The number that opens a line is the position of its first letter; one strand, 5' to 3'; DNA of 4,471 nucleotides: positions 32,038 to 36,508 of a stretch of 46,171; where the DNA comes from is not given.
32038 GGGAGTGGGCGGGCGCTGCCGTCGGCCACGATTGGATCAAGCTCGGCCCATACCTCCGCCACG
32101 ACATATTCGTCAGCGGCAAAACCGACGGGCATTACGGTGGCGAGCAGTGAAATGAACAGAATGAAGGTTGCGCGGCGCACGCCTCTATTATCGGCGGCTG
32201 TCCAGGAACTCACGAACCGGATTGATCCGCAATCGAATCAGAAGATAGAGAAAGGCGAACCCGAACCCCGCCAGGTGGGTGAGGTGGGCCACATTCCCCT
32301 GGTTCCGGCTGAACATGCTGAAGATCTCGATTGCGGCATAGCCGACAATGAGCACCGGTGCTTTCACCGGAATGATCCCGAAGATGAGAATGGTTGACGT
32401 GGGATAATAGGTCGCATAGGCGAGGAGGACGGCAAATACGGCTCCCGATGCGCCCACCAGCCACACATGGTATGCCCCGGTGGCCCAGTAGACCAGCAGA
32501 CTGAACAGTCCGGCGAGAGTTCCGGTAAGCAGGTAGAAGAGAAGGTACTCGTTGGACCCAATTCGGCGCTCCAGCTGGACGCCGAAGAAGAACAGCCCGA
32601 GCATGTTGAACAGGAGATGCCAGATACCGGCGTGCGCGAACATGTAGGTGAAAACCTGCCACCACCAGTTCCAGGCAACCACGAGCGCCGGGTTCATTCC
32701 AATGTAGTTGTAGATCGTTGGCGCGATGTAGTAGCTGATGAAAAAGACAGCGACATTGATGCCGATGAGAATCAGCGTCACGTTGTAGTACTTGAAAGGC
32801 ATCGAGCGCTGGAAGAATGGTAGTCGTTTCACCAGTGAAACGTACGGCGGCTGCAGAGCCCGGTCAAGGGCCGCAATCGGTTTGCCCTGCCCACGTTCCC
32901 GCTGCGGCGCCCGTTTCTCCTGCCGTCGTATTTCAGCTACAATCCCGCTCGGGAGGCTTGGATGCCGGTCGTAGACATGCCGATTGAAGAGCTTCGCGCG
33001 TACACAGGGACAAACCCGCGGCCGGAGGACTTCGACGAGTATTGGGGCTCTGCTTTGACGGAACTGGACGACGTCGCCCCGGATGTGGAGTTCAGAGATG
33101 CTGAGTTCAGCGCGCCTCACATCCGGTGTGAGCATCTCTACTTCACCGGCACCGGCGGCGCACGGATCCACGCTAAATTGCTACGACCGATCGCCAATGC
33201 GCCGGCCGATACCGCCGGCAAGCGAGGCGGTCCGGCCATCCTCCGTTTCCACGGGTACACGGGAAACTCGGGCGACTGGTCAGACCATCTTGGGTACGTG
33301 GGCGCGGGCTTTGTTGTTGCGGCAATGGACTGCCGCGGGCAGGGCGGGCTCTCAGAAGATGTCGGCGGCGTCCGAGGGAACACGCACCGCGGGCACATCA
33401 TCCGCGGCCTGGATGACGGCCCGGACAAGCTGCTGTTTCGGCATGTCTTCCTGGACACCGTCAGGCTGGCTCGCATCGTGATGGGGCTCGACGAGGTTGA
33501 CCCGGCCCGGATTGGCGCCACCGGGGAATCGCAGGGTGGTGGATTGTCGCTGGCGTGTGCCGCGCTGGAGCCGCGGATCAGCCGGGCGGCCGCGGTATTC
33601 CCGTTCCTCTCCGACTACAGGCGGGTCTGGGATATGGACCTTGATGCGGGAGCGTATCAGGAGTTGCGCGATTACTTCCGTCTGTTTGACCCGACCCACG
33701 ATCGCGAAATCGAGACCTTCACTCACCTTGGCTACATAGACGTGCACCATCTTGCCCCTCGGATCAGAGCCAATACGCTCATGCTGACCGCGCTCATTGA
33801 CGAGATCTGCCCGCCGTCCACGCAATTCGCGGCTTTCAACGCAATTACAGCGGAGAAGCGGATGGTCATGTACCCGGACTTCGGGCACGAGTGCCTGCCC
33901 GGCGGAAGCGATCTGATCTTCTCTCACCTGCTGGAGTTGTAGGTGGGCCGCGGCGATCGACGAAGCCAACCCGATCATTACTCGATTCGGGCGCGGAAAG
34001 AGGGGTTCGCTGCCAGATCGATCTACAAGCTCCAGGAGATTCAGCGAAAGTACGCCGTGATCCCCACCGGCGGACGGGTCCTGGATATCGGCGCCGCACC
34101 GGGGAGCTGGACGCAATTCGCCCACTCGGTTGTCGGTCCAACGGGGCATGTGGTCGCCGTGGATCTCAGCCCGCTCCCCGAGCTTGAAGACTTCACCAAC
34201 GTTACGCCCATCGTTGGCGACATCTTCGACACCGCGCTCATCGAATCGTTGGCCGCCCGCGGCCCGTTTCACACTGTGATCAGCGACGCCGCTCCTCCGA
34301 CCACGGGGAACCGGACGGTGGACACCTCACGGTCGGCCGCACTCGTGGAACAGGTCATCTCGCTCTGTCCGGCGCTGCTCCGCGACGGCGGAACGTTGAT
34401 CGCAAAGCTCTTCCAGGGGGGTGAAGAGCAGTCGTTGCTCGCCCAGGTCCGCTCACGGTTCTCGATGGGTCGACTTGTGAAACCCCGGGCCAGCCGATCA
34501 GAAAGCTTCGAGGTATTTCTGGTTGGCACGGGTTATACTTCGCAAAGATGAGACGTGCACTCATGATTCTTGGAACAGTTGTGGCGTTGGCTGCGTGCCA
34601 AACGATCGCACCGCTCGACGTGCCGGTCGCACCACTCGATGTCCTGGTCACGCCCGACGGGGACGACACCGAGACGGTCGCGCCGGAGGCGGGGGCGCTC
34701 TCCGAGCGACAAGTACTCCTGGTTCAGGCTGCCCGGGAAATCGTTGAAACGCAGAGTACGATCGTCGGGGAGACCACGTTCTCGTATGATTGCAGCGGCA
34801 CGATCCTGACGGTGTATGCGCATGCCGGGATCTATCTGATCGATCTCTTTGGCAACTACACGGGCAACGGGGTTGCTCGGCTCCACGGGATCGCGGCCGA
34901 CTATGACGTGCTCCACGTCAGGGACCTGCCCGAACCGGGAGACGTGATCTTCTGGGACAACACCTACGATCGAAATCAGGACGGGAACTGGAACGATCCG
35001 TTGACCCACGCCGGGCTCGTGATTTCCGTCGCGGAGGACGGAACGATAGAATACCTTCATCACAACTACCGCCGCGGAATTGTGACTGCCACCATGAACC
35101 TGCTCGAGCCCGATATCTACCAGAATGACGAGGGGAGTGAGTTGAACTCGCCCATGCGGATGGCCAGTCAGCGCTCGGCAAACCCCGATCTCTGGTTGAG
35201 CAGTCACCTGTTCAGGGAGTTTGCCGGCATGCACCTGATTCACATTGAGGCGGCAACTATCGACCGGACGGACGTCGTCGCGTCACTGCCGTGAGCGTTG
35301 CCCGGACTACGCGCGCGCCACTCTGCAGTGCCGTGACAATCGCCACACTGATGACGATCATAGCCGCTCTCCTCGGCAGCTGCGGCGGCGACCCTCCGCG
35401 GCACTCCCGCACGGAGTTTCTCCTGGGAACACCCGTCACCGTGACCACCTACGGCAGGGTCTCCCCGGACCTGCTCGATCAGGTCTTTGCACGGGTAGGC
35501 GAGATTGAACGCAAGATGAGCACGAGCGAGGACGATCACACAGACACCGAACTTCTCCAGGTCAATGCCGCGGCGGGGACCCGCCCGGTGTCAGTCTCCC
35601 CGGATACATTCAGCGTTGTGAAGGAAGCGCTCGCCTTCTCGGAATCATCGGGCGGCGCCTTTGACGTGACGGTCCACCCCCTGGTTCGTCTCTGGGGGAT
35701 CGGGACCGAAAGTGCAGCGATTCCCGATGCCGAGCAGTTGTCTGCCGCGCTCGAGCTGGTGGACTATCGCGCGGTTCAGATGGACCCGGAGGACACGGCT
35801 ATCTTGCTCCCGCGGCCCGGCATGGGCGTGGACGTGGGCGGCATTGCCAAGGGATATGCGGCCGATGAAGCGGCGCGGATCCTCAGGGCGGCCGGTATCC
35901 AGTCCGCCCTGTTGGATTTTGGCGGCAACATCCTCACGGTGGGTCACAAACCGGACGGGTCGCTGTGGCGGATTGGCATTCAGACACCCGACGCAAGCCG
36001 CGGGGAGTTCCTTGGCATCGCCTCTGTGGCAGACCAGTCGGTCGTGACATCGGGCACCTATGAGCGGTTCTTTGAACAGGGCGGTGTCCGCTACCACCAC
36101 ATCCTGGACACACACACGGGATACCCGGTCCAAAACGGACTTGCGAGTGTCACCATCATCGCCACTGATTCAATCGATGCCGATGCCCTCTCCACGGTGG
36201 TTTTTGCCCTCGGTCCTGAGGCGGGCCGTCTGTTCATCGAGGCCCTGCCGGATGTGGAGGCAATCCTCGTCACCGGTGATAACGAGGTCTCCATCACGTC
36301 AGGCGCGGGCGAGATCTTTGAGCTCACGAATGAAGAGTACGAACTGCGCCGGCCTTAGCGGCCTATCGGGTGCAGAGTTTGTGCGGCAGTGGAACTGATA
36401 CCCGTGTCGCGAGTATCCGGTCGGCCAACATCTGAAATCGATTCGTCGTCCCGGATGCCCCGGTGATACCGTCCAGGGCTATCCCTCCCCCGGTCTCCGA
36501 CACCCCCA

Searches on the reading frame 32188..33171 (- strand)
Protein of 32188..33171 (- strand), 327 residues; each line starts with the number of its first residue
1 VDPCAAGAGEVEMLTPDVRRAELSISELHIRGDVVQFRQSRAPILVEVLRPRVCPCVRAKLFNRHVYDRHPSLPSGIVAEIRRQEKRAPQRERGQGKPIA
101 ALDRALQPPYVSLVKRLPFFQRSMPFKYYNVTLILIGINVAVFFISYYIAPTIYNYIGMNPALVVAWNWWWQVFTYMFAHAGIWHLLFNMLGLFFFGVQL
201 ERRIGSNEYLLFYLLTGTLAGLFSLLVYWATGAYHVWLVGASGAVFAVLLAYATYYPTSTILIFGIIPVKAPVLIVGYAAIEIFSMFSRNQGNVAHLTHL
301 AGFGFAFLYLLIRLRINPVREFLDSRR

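Call 59: search_protein_families(library=pfam, proteins=[window:32188-33171:-], max_evalue=0.0001)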
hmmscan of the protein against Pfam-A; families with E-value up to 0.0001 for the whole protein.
window:32188-33171:- (327 aa): 2 families
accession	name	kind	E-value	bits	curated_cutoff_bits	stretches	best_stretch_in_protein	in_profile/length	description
PF01694.28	Rhomboid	-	4.9e-31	108.3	22.6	1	170-314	4-141/143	Rhomboid domain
PF08551.15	DUF1751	-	8e-07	30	22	1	167-231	5-69/99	Eukaryotic integral membrane protein (DUF1751)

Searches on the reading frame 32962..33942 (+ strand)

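Call 59: search_protein_families(library=pfam, proteins=[window:32962-33942:+], max_evalue=0.0001)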
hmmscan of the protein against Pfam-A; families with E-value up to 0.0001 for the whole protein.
window:32962-33942:+ (326 aa): 5 families
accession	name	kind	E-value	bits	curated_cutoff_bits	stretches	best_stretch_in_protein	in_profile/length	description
PF05448.18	AXE1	-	1.1e-118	396.1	21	1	1-314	1-308/321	Acetyl xylan esterase (AXE1)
PF00326.27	Peptidase_S9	-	5.2e-10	39.6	22.6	1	160-311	42-189/213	Prolyl oligopeptidase family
PF00561.26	Abhydrolase_1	-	5.6e-07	29.9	25.8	0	91-218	1-111/245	alpha/beta hydrolase fold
PF02129.25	Peptidase_S15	-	6.9e-07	29.7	23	0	66-129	2-64/262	X-Pro dipeptidyl-peptidase (S15 family)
PF12146.15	Hydrolase_4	-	7.2e-06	25.9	27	0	260-312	182-235/239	Serine aminopeptidase, S33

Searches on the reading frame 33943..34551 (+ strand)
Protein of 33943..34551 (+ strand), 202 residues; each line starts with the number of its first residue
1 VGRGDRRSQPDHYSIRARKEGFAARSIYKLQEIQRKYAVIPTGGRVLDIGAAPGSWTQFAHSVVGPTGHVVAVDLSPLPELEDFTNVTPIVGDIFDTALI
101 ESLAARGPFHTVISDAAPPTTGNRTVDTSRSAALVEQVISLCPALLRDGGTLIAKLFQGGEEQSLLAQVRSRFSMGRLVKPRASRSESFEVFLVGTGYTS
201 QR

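Call 59: search_protein_families(library=pfam, proteins=[window:33943-34551:+], max_evalue=0.0001)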
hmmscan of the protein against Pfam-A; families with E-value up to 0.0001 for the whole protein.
window:33943-34551:+ (202 aa): 2 families
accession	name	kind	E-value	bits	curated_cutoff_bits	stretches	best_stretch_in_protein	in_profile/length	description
PF01728.25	FtsJ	-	1.6e-43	149.2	24.1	1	23-198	2-181/181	FtsJ-like methyltransferase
PF13847.12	Methyltransf_31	-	4.8e-07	30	27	1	43-176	4-129/145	Methyltransferase domain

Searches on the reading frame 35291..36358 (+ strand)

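Call 59: search_protein_families(library=pfam, proteins=[window:35291-36358:+], max_evalue=0.0001)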
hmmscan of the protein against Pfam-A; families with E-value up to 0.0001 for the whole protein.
window:35291-36358:+ (355 aa): 1 family
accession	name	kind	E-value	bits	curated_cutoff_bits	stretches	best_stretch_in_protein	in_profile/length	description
PF02424.20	ApbE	-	1.6e-92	310.3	25.6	1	45-326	1-266/266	ApbE family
